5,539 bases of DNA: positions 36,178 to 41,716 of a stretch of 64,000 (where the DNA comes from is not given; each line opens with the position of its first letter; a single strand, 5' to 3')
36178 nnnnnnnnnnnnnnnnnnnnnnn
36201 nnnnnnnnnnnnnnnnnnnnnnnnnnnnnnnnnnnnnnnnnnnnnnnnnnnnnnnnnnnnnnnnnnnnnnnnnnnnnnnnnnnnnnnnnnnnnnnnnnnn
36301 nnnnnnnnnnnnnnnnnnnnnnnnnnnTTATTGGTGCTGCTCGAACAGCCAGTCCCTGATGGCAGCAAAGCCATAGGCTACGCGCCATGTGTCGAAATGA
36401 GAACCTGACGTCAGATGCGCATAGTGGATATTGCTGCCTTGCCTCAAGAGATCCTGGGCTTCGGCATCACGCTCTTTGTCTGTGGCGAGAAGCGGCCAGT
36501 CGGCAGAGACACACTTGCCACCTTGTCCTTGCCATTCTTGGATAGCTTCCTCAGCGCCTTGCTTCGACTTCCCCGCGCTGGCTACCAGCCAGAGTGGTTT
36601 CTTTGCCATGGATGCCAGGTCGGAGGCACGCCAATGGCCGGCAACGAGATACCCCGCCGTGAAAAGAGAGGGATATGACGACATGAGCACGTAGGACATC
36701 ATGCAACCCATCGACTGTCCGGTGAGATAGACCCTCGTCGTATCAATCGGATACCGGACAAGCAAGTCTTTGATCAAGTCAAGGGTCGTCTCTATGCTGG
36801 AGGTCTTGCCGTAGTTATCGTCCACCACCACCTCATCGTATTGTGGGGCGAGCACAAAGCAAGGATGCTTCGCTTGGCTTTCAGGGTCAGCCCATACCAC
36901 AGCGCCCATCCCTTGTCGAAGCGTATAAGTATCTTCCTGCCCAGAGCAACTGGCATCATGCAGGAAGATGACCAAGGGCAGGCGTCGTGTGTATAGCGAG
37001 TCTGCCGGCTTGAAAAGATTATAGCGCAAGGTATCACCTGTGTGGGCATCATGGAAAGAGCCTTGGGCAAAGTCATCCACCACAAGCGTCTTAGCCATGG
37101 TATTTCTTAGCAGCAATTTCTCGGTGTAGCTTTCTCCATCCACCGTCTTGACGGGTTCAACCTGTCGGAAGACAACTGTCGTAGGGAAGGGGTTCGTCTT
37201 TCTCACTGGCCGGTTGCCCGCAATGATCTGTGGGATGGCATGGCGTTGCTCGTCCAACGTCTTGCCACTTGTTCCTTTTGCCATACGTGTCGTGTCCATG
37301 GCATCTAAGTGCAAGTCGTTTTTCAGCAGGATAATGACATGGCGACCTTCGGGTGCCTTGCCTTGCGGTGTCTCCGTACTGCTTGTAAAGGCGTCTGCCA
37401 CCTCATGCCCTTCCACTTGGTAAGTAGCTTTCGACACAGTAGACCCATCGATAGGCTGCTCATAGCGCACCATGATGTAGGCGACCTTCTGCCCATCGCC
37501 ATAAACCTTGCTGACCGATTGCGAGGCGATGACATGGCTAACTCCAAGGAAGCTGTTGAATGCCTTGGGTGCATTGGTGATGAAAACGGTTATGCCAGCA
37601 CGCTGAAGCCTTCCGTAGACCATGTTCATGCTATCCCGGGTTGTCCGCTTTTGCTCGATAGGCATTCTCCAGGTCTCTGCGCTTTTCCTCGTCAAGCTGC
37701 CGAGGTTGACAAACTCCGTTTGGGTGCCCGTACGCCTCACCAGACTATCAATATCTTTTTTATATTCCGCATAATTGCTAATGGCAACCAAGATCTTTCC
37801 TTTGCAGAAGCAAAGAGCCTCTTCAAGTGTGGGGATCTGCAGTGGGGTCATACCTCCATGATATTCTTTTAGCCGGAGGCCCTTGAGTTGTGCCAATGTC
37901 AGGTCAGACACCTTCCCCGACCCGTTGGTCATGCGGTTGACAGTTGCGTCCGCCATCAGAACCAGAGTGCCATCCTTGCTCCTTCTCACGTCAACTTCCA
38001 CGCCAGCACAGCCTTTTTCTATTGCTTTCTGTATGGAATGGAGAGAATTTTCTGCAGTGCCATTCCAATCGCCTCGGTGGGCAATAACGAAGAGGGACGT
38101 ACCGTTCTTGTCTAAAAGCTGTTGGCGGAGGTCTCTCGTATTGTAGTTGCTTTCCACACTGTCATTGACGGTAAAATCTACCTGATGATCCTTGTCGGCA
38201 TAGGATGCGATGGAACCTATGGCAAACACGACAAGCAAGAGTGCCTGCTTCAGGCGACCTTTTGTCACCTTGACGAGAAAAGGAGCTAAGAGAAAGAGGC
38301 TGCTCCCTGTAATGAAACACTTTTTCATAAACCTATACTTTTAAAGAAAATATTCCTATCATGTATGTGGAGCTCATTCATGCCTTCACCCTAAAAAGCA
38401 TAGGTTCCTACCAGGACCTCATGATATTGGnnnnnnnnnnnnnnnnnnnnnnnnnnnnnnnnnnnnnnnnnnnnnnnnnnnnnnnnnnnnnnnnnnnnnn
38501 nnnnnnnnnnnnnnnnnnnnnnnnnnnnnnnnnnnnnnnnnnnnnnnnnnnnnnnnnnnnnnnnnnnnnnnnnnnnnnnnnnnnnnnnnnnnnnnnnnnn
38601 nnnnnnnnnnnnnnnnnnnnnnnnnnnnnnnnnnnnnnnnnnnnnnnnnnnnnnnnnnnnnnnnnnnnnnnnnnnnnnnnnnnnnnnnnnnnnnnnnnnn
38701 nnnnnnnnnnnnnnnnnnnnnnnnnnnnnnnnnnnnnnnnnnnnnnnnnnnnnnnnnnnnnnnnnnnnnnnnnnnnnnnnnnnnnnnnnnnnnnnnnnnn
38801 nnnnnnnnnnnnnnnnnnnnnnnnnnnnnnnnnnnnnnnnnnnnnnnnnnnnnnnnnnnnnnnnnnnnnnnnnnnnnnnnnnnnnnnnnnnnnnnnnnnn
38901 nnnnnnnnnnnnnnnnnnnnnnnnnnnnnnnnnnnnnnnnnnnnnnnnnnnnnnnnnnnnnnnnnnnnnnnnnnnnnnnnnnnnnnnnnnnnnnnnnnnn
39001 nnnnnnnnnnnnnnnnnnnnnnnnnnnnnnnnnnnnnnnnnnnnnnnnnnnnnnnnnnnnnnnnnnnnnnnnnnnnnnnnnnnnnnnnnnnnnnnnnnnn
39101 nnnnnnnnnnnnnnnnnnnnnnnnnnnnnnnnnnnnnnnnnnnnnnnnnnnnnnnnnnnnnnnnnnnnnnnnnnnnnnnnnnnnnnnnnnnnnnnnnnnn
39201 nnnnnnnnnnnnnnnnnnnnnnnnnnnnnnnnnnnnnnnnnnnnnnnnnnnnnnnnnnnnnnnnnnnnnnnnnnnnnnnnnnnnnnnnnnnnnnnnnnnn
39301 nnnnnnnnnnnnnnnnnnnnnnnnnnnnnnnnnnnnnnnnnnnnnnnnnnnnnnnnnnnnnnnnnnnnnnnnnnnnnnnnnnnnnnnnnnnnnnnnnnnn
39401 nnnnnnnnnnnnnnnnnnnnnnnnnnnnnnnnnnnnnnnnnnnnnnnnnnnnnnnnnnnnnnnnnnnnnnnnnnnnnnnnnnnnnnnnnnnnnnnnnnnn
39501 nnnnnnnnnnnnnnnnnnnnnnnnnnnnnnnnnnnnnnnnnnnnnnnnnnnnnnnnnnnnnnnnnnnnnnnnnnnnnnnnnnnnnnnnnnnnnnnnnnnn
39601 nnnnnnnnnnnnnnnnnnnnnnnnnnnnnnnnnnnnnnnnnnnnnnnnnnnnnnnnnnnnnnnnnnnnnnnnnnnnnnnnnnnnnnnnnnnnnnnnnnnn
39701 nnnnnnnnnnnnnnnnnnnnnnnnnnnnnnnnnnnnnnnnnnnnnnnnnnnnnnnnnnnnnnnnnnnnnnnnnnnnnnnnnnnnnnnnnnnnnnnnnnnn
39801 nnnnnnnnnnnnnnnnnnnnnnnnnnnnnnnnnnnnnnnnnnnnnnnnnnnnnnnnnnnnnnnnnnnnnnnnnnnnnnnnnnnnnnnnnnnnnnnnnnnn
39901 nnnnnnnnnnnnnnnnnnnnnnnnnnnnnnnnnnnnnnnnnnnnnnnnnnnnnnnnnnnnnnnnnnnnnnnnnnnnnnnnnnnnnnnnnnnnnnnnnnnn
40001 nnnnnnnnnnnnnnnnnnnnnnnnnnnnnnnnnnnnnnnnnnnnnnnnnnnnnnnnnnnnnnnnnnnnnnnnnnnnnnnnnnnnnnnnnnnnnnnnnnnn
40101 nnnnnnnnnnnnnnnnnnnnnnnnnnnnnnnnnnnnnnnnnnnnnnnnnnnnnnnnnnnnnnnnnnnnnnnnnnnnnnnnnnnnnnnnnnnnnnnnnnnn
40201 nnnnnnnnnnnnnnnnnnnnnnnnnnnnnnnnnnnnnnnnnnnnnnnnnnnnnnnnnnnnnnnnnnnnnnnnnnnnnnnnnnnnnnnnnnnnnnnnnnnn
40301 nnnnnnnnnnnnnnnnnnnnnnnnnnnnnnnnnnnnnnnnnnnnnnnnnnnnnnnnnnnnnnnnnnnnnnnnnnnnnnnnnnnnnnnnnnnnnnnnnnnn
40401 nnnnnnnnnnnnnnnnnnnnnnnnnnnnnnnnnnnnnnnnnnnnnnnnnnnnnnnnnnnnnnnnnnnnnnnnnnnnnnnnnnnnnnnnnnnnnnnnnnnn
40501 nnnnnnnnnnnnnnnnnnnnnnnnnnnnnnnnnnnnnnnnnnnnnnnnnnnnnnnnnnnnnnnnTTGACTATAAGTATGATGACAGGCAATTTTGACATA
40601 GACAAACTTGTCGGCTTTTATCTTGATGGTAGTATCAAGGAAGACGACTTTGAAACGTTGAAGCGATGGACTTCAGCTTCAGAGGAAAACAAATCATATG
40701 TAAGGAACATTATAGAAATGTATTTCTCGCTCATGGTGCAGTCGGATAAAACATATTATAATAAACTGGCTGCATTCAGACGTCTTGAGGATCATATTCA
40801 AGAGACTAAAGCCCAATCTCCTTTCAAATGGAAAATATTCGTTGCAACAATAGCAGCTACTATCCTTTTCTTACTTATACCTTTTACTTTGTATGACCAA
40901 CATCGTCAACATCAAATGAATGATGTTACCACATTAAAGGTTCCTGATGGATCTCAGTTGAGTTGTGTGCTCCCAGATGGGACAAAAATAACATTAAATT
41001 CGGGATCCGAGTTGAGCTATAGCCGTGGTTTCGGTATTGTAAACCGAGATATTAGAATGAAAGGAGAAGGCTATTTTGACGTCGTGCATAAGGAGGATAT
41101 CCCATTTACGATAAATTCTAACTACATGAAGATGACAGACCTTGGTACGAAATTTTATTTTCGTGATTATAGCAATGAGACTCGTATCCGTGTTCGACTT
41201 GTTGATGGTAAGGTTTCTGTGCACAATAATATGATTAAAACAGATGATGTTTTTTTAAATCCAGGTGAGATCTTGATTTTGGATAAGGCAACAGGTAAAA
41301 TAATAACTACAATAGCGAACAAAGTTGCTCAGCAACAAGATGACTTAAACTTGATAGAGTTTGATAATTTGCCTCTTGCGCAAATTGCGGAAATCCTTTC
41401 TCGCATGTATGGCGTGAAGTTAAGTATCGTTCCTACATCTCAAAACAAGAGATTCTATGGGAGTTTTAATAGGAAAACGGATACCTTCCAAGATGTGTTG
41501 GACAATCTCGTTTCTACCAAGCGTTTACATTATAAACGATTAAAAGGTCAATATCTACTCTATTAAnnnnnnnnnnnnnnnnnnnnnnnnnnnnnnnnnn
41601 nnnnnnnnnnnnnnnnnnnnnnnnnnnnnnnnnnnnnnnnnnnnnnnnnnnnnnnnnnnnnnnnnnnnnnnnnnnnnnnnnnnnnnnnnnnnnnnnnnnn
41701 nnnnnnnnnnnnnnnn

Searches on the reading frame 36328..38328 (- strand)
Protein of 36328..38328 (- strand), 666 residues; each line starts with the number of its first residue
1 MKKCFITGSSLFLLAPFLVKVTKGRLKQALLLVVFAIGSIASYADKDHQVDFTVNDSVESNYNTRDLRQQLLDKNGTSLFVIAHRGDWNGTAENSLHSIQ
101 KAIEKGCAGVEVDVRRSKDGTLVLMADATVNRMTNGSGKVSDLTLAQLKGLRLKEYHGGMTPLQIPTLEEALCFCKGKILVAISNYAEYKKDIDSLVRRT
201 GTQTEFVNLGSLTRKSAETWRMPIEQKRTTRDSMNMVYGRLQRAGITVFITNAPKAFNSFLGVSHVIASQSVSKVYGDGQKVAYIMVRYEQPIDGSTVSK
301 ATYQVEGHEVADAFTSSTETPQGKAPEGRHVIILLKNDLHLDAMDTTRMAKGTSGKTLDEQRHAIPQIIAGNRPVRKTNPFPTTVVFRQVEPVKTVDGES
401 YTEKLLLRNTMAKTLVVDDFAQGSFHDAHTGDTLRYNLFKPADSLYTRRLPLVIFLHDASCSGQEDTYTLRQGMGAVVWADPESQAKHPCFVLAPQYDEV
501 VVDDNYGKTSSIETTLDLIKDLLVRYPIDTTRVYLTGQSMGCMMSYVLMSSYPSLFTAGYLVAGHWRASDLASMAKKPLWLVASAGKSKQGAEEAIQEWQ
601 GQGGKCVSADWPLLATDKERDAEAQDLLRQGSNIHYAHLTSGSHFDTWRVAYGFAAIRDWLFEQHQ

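Call 34: search_protein_families(library=pfam, proteins=[window:36328-38328:-], max_evalue=0.001)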
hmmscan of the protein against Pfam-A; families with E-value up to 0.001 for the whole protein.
window:36328-38328:- (666 aa): 3 families
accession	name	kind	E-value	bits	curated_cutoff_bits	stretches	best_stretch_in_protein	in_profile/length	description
PF03009.23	GDPD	-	5e-24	86.2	23.6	1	84-190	1-113/244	Glycerophosphoryl diester phosphodiesterase family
PF18435.7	EstA_Ig_like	-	1.9e-15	57.5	26.7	1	272-401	5-119/120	Esterase Ig-like N-terminal domain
PF10503.15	Esterase_PHB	-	5.7e-06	26.2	23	1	435-564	2-130/219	Esterase PHB depolymerase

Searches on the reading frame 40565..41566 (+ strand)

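Call 33: search_protein_families(library=pfam, proteins=[window:40565-41566:+], max_evalue=0.001)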
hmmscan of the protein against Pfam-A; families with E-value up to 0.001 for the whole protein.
window:40565-41566:+ (333 aa): 2 families
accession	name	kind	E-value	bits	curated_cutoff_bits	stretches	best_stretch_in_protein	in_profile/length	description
PF16344.10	FecR_C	-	1.3e-13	51.2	24.4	1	264-329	2-66/70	FecR, C-terminal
PF04773.18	FecR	-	5.6e-12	46.4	24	1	123-217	2-96/97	FecR protein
